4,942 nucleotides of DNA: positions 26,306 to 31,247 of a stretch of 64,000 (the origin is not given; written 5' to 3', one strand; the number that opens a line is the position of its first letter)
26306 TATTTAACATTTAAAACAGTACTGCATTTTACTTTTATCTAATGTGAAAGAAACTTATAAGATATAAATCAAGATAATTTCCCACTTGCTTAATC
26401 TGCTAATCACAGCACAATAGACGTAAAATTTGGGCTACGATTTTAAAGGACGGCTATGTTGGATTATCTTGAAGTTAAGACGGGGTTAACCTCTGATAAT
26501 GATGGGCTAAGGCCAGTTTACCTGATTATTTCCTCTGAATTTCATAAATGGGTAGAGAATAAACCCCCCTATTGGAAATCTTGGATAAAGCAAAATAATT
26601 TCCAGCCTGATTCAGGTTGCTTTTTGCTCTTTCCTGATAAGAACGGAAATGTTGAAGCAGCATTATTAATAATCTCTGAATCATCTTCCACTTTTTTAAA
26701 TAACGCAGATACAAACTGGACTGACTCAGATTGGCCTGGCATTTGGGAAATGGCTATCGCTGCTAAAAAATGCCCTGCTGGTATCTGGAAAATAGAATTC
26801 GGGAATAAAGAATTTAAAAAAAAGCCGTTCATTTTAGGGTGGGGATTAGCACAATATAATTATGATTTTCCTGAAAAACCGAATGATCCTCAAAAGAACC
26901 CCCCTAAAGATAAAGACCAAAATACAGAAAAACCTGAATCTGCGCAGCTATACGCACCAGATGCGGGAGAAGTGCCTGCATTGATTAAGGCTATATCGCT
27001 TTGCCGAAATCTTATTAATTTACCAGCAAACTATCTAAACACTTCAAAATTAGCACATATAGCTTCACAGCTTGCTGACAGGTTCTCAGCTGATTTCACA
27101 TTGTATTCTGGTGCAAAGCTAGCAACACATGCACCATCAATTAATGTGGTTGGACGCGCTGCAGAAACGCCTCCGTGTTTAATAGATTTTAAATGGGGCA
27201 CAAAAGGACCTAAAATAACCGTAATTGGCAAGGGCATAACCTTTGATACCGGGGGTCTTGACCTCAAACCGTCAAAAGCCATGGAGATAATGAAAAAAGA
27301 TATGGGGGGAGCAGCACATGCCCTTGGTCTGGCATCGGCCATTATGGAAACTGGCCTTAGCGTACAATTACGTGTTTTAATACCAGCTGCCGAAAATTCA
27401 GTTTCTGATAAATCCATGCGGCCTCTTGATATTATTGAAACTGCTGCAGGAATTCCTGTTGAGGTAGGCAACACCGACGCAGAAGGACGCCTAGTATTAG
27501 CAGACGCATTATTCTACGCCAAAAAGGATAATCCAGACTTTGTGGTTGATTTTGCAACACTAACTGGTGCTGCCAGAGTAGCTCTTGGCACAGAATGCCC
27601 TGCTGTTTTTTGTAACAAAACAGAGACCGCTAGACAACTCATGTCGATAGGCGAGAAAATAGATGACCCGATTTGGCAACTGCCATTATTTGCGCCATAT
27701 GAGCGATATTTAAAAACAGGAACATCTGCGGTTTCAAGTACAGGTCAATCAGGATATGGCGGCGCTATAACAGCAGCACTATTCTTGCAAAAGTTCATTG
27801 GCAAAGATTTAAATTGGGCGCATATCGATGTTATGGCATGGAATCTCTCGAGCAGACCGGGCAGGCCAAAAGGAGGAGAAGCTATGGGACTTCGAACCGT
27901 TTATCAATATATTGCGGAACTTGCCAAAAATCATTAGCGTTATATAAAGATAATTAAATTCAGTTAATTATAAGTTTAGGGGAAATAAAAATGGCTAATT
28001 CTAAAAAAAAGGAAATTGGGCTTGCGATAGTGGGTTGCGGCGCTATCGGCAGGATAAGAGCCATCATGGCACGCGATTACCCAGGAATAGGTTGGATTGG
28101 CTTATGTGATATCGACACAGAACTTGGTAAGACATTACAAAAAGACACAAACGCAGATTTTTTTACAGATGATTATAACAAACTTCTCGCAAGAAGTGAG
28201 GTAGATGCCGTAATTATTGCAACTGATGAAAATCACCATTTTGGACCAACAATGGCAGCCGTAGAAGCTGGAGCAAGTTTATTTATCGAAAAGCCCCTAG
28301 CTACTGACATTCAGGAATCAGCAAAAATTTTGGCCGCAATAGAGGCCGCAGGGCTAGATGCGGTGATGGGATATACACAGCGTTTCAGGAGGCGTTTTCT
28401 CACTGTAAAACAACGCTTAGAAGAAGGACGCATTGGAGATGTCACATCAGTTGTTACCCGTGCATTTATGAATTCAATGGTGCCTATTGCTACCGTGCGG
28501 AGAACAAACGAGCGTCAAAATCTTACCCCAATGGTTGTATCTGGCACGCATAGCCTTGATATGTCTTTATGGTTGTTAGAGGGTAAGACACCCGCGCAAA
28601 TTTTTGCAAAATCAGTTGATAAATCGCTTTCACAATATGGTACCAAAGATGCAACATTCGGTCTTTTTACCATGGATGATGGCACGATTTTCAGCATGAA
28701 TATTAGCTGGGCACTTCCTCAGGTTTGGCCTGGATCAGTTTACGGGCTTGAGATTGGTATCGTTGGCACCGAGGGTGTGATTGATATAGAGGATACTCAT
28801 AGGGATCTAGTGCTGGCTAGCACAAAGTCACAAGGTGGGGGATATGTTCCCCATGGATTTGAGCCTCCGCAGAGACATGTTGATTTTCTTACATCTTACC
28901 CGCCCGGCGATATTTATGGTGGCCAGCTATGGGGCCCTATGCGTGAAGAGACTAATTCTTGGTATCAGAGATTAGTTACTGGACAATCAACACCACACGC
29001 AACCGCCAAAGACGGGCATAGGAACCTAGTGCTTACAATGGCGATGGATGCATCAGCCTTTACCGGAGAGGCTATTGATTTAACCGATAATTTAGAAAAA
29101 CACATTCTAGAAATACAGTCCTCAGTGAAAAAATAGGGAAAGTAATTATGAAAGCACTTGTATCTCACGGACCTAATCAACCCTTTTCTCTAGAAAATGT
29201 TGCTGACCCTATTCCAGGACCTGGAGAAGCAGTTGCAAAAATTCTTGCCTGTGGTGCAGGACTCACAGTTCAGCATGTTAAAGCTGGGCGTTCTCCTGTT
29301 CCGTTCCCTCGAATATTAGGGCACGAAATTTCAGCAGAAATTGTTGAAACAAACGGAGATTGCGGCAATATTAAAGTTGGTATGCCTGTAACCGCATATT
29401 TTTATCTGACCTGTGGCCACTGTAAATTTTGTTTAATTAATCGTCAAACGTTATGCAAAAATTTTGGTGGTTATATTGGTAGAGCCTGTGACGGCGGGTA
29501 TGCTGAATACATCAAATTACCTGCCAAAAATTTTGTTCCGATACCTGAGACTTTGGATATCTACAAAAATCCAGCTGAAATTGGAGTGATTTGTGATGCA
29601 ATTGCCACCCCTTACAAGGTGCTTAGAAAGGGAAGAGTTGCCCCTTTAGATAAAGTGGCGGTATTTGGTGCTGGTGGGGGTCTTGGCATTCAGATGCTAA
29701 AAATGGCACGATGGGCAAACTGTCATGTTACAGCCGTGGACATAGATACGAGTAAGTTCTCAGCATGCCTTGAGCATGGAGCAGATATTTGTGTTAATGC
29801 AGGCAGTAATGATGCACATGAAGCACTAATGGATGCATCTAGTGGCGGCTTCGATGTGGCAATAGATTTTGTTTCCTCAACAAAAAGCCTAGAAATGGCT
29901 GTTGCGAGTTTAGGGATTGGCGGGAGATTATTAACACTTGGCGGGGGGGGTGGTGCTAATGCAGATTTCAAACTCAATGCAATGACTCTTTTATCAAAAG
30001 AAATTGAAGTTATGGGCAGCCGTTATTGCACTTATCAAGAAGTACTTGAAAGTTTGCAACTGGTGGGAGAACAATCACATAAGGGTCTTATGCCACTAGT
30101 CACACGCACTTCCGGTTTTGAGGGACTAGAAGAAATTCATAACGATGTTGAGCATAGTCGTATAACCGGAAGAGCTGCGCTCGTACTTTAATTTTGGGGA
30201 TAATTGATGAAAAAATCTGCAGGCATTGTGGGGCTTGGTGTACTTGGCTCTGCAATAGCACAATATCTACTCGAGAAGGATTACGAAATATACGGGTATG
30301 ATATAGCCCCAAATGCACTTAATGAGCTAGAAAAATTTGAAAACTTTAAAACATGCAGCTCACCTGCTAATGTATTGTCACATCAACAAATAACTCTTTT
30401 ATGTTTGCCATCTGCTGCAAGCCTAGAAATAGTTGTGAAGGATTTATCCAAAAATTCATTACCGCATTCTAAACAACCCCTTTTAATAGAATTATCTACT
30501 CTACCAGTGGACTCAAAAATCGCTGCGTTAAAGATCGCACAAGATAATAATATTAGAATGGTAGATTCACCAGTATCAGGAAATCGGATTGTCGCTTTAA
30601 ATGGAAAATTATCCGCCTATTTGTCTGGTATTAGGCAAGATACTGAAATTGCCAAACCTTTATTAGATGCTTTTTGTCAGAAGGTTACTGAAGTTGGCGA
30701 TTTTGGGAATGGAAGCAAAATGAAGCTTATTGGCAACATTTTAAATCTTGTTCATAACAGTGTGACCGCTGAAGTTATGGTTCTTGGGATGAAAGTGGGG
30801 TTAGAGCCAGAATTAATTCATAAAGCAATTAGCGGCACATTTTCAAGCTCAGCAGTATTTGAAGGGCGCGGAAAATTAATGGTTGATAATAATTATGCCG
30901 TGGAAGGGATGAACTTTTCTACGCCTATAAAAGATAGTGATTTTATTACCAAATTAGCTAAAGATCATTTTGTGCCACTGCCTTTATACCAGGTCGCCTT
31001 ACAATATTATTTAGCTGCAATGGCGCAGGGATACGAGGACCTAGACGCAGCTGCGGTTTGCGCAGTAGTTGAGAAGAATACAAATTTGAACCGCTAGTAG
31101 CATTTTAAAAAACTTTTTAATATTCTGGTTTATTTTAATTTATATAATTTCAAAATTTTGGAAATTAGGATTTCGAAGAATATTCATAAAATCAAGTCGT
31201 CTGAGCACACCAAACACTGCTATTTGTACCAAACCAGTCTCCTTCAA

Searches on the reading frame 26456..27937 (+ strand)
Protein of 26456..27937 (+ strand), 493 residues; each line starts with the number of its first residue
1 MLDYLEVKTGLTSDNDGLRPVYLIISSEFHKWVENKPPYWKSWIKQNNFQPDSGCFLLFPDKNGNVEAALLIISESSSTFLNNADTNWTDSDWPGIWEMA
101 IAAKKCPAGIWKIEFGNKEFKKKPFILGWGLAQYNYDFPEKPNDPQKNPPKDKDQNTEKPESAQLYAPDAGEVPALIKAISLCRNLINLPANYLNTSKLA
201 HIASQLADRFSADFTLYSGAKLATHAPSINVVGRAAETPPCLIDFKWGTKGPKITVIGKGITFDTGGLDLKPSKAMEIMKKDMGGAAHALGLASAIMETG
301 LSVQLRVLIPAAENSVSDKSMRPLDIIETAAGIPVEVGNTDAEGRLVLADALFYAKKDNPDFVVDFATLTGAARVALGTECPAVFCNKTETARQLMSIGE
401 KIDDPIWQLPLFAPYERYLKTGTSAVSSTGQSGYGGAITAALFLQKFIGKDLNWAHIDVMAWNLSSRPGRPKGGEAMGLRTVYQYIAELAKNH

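Call 65: search_protein_families(library=pfam, max_evalue=0.00001, proteins=[window:26456-27937:+])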
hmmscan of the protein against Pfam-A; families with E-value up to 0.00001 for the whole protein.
window:26456-27937:+ (493 aa): 2 families
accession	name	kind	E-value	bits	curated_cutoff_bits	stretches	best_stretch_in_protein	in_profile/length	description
PF00883.26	Peptidase_M17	-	3.6e-91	306.1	25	1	182-482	2-309/310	Cytosol aminopeptidase family, catalytic domain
PF21337.3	Peptidase_M17_N_1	-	5.4e-07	30.2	27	0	20-137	2-103/118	M17 aminopeptidase, N-terminal domain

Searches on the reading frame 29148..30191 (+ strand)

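Call 65: search_protein_families(library=pfam, max_evalue=0.00001, proteins=[window:29148-30191:+])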
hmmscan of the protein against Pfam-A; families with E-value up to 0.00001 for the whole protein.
window:29148-30191:+ (347 aa): 2 families
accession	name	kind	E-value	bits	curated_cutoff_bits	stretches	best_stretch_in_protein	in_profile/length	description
PF00107.32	ADH_zinc_N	-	6.3e-22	78.3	31.8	1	178-305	1-126/129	Zinc-binding dehydrogenase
PF08240.17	ADH_N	-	2.4e-19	70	23.5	1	24-134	1-104/104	Alcohol dehydrogenase GroES-like domain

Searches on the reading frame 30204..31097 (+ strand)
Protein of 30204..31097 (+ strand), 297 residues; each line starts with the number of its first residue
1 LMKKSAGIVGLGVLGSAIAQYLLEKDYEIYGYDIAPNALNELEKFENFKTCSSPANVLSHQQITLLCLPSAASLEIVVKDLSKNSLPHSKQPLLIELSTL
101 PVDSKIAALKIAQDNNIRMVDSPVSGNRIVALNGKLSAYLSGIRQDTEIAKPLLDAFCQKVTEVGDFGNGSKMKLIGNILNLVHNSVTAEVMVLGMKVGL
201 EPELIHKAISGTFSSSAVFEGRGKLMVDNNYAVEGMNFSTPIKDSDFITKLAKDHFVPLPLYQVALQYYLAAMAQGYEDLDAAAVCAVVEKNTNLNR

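Call 64: search_protein_families(library=pfam, max_evalue=0.00001, proteins=[window:30204-31097:+])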
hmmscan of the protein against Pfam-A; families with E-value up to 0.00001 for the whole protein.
window:30204-31097:+ (297 aa): 2 families
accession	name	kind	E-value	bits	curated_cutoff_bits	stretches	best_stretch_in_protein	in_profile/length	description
PF03446.21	NAD_binding_2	-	2.7e-24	86.4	21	1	7-165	3-161/161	NAD binding domain of 6-phosphogluconate dehydrogenase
PF14833.11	NAD_binding_11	-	1.1e-18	68.1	30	1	168-287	1-120/122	NAD-binding of NADP-dependent 3-hydroxyisobutyrate dehydrogenase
